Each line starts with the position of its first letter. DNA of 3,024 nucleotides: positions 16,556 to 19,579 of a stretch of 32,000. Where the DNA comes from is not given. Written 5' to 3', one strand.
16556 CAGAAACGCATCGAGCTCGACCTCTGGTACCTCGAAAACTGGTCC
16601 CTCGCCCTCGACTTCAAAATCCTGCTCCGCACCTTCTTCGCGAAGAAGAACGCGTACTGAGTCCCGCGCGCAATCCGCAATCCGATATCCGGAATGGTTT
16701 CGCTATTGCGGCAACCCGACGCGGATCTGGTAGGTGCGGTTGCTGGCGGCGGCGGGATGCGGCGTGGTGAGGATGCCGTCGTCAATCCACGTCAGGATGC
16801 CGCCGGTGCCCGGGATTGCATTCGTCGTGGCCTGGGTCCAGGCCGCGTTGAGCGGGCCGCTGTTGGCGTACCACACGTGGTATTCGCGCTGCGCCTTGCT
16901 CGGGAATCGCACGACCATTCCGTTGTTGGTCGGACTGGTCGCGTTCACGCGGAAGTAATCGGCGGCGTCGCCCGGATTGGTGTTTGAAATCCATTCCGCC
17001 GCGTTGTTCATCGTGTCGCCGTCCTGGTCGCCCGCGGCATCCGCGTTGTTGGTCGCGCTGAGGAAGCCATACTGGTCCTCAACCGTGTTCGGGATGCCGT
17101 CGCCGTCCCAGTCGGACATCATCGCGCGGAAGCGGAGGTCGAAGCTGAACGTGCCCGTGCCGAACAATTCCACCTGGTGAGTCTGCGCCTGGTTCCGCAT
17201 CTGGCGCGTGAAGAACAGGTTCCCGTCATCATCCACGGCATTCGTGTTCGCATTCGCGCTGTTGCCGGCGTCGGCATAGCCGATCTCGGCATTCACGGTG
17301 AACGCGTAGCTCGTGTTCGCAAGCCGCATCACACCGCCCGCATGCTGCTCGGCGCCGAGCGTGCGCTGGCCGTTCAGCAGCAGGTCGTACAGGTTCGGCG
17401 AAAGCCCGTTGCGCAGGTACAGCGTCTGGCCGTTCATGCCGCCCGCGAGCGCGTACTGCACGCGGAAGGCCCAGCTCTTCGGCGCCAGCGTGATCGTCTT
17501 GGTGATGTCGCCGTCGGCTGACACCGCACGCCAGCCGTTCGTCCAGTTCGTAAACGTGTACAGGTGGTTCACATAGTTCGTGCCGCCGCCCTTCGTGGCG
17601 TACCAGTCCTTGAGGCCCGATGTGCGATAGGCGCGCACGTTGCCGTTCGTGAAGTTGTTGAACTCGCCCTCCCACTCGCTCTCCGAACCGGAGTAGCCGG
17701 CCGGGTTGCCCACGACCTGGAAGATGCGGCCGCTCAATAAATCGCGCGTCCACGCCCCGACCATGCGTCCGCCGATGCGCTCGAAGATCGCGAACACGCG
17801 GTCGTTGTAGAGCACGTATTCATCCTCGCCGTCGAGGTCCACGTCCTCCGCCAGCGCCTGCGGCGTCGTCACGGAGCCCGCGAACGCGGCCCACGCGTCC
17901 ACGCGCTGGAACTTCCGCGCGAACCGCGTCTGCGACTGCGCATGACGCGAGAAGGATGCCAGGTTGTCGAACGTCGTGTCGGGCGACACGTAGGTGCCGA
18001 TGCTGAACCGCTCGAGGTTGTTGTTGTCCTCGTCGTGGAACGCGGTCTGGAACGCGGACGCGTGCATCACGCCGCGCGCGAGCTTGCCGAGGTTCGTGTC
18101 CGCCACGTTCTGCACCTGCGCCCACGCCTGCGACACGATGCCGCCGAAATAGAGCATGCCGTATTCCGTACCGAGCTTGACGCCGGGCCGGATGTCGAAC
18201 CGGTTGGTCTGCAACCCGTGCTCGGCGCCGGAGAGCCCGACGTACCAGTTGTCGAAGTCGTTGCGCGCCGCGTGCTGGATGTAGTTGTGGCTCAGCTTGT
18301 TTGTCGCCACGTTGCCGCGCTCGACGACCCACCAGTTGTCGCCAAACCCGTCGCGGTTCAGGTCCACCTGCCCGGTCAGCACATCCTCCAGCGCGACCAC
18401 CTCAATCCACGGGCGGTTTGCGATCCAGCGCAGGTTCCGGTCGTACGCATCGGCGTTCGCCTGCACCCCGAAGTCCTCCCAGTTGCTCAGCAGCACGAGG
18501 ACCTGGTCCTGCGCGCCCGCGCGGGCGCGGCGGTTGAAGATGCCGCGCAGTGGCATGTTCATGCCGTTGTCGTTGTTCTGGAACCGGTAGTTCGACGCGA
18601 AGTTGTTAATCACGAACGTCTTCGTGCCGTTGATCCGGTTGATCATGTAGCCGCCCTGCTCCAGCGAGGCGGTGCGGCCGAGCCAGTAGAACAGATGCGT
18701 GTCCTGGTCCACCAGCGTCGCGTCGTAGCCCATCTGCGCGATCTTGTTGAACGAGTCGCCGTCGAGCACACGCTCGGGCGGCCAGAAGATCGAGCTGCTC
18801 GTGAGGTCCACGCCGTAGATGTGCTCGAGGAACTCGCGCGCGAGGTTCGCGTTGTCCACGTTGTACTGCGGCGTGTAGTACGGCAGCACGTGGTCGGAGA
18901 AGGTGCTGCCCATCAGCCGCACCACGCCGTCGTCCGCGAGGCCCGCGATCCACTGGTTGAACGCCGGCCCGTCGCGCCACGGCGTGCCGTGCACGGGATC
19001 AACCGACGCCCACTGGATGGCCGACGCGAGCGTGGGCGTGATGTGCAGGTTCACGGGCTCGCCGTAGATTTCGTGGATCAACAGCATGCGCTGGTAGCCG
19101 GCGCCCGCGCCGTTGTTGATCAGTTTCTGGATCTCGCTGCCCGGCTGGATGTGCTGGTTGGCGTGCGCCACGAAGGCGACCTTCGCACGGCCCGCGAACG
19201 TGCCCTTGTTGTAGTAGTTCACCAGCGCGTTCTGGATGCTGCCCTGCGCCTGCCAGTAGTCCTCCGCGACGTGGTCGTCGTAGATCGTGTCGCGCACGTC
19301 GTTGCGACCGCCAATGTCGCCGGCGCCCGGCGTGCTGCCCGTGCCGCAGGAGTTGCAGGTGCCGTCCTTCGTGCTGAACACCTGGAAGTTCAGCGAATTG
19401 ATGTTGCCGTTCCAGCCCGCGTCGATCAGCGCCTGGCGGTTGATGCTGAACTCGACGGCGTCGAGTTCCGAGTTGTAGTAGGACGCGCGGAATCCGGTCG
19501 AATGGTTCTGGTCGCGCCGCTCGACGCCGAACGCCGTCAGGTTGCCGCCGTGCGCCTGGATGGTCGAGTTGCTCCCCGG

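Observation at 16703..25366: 2887-aa secreted protein fusing an intact GH13 amylase to a GH57-like module via TSP3 calcium-binding repeats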

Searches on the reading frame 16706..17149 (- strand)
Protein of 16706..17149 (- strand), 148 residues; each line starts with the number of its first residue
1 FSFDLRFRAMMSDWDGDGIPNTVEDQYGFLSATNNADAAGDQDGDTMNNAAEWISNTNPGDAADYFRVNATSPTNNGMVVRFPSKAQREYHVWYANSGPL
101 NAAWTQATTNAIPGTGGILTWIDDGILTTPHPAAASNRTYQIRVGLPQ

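Call 7: search_protein_families(library=pfam, proteins=[window:16706-17149:-], max_evalue=10)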
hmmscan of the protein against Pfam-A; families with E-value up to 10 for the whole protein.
window:16706-17149:- (148 aa): 1 family
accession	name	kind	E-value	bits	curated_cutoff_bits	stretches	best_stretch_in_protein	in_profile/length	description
PF18884.5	TSP3_bac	-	0.15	12.4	25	1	14-28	2-16/22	Bacterial TSP3 repeat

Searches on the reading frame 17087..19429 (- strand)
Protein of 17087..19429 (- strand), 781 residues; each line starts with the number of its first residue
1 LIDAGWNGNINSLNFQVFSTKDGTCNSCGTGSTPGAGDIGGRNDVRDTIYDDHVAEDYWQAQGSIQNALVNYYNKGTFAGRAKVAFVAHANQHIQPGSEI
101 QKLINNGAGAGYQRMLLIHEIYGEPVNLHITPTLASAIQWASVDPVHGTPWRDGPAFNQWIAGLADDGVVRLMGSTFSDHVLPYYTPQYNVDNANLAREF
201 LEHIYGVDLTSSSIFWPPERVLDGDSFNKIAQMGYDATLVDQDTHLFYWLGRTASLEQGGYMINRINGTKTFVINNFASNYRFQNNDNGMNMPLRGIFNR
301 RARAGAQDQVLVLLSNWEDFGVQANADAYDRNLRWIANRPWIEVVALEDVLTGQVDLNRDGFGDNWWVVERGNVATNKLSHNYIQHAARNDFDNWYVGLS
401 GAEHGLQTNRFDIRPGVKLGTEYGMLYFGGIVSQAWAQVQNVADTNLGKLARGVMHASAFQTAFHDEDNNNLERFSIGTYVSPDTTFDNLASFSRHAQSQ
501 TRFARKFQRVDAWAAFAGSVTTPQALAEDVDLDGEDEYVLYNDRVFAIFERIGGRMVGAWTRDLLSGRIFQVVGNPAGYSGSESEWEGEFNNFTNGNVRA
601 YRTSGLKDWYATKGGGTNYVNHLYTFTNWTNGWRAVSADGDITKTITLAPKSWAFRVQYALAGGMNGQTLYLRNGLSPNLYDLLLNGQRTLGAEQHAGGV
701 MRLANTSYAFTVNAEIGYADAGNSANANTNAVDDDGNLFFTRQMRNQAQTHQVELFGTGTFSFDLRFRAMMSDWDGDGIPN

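Call 68: search_protein_families(library=pfam, proteins=[L001:13446-16823:+, L005:13069-16542:+, L001:16849-19515:-, L001:21225-23099:+], max_evalue=0.01)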
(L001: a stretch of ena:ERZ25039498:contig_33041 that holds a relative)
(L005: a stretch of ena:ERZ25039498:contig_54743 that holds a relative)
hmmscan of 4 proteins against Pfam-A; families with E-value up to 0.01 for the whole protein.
L001:13446-16823:+ (1125 aa): 1 family
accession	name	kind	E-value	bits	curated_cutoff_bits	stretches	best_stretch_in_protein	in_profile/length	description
PF00128.31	Alpha-amylase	-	1.1e-06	28.6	22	1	350-444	24-97/446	Alpha amylase, catalytic domain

L005:13069-16542:+ (1157 aa): 1 family
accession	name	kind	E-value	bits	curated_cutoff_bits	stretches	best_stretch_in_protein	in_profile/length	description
PF00128.31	Alpha-amylase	-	2e-06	27.7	22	1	347-447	25-104/446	Alpha amylase, catalytic domain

L001:16849-19515:- (888 aa): 2 families
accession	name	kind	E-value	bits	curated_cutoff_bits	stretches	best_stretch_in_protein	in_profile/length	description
PF00128.31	Alpha-amylase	-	4.5e-14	53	22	2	250-381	1-96/446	Alpha amylase, catalytic domain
PF14701.12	hDGE_amylase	-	5.7e-05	22.8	27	0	324-379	47-105/439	Glycogen debranching enzyme, glucanotransferase domain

L001:21225-23099:+ (624 aa): 4 families
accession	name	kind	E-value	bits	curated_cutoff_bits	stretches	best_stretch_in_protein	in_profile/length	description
PF00128.31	Alpha-amylase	-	5.5e-44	151.6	22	2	184-490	69-394/446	Alpha amylase, catalytic domain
PF11941.14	DUF3459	-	5.8e-05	23.8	22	1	518-594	1-74/90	Domain of unknown function (DUF3459)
PF16657.11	Malt_amylase_C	-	0.00024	21.6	27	1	535-578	1-43/75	Maltogenic Amylase, C-terminal domain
PF02806.24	Alpha-amylase_C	-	0.0072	17.1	21.2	0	542-591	5-54/95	Alpha amylase, C-terminal all-beta domain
